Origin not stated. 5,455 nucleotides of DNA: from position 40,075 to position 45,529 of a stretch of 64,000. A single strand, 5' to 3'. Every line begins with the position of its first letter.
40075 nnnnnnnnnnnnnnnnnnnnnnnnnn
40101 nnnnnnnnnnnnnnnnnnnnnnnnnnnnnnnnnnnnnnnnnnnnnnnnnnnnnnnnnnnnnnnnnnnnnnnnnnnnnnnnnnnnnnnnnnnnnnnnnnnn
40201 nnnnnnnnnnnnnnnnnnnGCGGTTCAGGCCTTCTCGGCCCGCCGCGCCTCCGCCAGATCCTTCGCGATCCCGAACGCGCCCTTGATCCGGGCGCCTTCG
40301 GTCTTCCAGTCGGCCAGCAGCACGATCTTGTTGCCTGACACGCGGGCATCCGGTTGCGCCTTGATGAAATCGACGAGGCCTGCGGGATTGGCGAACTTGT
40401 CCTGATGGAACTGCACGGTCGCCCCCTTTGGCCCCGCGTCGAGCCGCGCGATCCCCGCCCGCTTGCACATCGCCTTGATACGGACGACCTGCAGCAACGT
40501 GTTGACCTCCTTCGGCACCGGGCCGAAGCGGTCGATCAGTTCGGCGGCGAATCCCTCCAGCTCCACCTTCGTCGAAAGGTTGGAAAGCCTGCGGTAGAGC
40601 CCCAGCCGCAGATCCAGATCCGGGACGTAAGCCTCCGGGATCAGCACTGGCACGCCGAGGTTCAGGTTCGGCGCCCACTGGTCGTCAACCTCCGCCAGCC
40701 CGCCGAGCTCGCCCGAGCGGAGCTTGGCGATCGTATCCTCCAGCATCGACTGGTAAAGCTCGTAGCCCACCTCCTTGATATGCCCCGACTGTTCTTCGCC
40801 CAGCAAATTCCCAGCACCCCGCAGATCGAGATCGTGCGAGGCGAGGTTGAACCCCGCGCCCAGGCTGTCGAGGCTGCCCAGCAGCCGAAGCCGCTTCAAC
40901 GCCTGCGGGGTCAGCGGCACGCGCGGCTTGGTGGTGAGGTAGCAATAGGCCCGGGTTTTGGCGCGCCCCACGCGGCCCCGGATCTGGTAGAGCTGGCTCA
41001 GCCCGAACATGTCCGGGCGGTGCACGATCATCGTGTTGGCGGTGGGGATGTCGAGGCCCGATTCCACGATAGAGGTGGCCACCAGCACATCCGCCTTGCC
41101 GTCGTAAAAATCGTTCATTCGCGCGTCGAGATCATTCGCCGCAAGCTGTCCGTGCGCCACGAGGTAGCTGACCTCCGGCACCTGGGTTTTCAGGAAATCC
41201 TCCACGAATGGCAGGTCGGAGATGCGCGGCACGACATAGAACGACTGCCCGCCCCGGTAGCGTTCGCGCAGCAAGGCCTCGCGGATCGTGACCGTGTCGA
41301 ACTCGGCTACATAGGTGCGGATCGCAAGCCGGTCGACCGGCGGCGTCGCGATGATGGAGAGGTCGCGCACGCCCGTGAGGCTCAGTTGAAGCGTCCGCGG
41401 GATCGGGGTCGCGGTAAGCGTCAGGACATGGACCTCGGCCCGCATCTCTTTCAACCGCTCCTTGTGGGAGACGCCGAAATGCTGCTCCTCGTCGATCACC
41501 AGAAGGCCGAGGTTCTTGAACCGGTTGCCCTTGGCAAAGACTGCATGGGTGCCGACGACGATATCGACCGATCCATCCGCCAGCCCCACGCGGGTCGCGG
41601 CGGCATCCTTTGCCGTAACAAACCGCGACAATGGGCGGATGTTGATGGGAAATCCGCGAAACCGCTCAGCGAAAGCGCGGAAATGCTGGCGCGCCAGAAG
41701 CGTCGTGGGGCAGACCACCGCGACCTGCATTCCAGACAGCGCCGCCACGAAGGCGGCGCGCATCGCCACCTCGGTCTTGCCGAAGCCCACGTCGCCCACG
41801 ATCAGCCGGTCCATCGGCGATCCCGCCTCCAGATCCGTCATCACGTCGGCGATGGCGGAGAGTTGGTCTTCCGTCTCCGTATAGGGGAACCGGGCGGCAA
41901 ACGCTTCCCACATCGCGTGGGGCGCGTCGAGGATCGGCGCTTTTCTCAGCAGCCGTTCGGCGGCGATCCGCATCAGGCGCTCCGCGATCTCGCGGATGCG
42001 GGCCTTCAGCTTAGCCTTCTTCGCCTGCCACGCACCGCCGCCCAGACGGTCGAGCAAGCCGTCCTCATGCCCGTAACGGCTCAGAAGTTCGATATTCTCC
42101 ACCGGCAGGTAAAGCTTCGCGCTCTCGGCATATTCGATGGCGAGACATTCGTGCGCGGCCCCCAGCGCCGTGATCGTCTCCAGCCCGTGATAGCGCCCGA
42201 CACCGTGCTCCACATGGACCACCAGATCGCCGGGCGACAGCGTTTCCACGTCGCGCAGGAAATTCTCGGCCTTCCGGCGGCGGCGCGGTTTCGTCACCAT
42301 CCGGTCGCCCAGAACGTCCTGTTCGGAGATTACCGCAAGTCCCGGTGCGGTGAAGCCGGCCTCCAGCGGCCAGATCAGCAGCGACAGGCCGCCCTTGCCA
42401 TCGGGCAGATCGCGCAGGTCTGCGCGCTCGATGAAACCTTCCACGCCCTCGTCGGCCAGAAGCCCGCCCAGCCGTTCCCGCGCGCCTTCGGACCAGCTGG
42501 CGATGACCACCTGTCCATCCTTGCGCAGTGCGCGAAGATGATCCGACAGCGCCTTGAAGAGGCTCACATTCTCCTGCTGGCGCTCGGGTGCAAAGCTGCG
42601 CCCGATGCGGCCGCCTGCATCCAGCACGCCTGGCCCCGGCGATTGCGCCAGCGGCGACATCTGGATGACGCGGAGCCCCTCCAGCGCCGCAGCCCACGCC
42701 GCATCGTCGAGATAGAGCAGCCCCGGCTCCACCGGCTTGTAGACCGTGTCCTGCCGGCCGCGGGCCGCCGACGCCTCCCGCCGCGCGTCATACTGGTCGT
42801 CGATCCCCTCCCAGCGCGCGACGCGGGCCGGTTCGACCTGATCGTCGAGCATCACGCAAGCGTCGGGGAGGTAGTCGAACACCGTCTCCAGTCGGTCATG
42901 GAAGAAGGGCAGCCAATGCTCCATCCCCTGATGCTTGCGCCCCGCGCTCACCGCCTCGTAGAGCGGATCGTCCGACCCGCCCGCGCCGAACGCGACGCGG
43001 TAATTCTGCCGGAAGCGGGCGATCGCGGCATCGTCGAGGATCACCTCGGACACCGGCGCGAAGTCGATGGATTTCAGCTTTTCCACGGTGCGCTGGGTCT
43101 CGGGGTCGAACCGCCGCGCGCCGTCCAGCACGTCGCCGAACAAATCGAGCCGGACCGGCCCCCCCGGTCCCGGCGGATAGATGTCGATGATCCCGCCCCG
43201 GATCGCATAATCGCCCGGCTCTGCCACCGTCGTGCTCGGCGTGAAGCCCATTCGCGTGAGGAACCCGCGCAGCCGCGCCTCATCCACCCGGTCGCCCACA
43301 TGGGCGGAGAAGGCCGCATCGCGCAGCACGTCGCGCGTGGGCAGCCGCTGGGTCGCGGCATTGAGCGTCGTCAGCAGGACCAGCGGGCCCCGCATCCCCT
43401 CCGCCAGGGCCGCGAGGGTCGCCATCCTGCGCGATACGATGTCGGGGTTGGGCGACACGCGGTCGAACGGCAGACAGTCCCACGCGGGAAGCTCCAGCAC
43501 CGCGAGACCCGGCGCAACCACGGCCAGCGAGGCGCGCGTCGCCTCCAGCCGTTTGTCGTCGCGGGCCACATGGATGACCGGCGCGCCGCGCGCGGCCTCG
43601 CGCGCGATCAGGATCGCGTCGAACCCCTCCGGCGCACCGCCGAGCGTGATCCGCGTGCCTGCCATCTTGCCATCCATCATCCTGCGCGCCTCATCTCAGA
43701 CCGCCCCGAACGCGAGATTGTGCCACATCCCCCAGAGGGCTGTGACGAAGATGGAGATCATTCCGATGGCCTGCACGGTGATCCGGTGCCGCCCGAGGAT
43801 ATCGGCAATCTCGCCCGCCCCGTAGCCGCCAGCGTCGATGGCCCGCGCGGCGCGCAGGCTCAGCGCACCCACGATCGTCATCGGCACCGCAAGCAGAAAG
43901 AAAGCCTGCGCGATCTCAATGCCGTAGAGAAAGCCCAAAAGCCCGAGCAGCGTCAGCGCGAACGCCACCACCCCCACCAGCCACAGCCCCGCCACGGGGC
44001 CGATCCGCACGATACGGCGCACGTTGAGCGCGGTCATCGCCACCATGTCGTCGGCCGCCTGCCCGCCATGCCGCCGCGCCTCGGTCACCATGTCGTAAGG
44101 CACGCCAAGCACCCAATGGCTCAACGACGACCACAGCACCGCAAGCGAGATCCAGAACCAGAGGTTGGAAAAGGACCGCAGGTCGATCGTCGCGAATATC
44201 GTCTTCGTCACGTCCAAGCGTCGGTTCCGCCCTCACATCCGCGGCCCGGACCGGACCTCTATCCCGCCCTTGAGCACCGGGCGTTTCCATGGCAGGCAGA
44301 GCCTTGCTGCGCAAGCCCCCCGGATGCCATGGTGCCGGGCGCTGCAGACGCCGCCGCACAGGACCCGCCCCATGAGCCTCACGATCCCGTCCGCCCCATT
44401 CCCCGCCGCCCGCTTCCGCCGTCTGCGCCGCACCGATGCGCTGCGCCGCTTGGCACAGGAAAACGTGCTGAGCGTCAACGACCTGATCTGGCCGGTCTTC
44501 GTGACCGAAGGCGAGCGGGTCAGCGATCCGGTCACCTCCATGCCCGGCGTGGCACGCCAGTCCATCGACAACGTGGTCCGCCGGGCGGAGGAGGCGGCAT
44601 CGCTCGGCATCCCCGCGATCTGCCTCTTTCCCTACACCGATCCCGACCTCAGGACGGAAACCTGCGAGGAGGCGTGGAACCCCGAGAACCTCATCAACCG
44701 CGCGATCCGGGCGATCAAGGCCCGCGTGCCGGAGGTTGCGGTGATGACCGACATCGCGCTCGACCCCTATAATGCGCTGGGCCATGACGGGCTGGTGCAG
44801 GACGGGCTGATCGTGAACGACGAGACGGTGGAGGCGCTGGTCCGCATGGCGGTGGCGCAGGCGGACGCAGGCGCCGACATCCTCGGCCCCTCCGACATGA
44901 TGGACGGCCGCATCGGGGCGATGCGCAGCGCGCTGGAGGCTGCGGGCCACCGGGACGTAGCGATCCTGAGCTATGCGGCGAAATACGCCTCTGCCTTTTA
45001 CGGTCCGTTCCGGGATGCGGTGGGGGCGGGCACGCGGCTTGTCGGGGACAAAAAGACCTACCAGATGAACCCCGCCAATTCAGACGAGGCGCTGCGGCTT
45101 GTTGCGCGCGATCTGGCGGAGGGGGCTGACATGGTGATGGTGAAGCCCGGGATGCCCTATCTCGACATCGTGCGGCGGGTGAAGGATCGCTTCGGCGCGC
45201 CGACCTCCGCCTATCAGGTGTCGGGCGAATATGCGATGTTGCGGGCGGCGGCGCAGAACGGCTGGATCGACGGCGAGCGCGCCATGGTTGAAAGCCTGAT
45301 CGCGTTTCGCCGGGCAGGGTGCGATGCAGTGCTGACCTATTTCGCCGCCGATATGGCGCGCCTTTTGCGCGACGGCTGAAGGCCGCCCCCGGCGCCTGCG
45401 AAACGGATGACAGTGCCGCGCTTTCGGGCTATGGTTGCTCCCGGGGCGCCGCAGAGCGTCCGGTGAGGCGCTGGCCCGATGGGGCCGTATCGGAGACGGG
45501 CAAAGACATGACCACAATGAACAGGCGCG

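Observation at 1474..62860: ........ (KOPS-type) motif polarity flips at about 31.5 kb: the window appears to span a replication terminus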

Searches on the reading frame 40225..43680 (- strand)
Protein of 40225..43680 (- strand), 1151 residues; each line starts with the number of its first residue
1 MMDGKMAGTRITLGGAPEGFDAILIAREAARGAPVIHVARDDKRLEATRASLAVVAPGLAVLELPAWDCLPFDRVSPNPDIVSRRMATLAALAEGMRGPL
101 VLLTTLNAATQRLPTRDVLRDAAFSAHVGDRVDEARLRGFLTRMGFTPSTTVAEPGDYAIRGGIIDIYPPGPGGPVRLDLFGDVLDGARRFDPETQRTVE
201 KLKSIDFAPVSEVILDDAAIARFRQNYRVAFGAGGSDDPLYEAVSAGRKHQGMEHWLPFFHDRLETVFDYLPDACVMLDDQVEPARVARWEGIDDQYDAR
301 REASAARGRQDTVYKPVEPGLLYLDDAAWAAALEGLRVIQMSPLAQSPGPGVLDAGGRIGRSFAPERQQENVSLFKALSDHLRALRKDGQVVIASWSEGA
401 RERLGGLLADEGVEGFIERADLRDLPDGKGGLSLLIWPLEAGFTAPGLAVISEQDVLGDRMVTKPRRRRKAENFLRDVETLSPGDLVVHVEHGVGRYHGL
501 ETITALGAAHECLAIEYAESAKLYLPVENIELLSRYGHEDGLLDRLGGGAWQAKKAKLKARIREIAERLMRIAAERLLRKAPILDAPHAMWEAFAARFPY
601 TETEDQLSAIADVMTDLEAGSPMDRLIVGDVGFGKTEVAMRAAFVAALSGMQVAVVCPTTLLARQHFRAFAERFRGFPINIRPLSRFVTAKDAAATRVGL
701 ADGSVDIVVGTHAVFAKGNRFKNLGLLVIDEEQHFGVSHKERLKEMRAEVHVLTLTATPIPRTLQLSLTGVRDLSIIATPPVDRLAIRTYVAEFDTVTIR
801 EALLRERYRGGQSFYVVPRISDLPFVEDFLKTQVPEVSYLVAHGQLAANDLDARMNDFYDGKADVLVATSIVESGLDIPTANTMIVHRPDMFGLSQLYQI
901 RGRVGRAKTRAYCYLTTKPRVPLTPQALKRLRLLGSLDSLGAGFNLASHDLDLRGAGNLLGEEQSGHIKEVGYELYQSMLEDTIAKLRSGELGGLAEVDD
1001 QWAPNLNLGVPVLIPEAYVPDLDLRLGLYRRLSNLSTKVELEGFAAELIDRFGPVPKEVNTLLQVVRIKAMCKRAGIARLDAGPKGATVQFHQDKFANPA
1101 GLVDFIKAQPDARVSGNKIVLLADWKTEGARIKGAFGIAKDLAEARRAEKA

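Call 33: search_protein_families(library=ncbifam, proteins=[window:40225-43680:-], max_evalue=1e-10)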
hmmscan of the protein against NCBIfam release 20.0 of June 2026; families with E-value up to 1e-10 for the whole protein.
window:40225-43680:- (1151 aa): 17 families
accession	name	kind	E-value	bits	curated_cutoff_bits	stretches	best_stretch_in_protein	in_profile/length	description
TIGR00580.2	mfd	equivalog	8e-287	954.4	800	1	141-1080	1-906/907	transcription-repair coupling factor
NF007966.0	PRK10689.1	equivalog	2e-254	847.1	1329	1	18-1134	24-1134/1148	transcription-repair coupling factor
TIGR00643.1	recG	equivalog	2.8e-104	350.1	659.4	1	579-968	213-608/629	ATP-dependent DNA helicase RecG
NF008165.0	PRK10917.1-3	equivalog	4.9e-104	349.2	711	1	583-968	246-635/692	ATP-dependent DNA helicase RecG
NF008168.0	PRK10917.2-2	equivalog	1.9e-103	347.3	718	1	583-967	347-737/795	ATP-dependent DNA helicase RecG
NF008170.0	PRK10917.2-4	equivalog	3.8e-88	296.4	975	1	579-966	378-769/826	ATP-dependent DNA helicase RecG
NF008163.0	PRK10917.1-1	equivalog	4.3e-85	286.4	796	1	577-969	244-644/692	ATP-dependent DNA helicase RecG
NF008164.0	PRK10917.1-2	equivalog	4.7e-85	286.3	785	1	587-967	262-645/704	ATP-dependent DNA helicase RecG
NF008166.0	PRK10917.1-4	equivalog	8e-77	258.9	864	1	571-967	241-655/705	ATP-dependent DNA helicase RecG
NF008167.0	PRK10917.2-1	equivalog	7.2e-72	242.6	995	2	587-822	270-524/744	ATP-dependent DNA helicase RecG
NF008169.0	PRK10917.2-3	equivalog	8.3e-50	169.9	555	1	573-967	203-582/610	ATP-dependent DNA helicase RecG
NF003673.1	PRK05298.1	equivalog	8.7e-13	47.5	743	0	79-221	114-254/653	excinuclease ABC subunit UvrB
NF004066.1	PRK05580.1-3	equivalog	5.6e-12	44.8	813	0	592-734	243-378/788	primosomal protein N'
NF004067.0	PRK05580.1-4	equivalog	5.8e-12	44.8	763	0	552-735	157-330/737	primosomal protein N'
TIGR00595.1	priA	equivalog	1.1e-11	44.1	230.35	0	626-735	1-105/509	replication restart helicase PriA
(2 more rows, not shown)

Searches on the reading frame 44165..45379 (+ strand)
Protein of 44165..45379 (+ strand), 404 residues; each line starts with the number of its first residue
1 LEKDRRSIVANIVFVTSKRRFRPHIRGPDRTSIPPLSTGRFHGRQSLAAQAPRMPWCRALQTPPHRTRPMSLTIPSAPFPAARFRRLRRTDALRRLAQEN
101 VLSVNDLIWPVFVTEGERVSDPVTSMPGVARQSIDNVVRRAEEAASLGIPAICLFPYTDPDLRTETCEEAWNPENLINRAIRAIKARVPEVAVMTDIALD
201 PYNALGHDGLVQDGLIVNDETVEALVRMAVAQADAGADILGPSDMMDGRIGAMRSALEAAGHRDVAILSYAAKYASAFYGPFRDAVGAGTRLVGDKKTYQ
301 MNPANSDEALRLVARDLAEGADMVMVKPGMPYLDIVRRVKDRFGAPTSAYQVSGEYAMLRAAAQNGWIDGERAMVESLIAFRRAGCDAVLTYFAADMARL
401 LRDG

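Call 33: search_protein_families(library=ncbifam, proteins=[window:44165-45379:+], max_evalue=1e-10)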
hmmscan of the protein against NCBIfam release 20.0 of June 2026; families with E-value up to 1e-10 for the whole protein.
window:44165-45379:+ (404 aa): 2 families
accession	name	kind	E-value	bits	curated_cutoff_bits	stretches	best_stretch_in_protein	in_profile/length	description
NF006762.1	PRK09283.1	equivalog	3.6e-149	496.5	297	1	79-402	3-325/327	porphobilinogen synthase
NF009923.0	PRK13384.1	equivalog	2.5e-102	342.7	507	1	78-402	5-325/327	porphobilinogen synthase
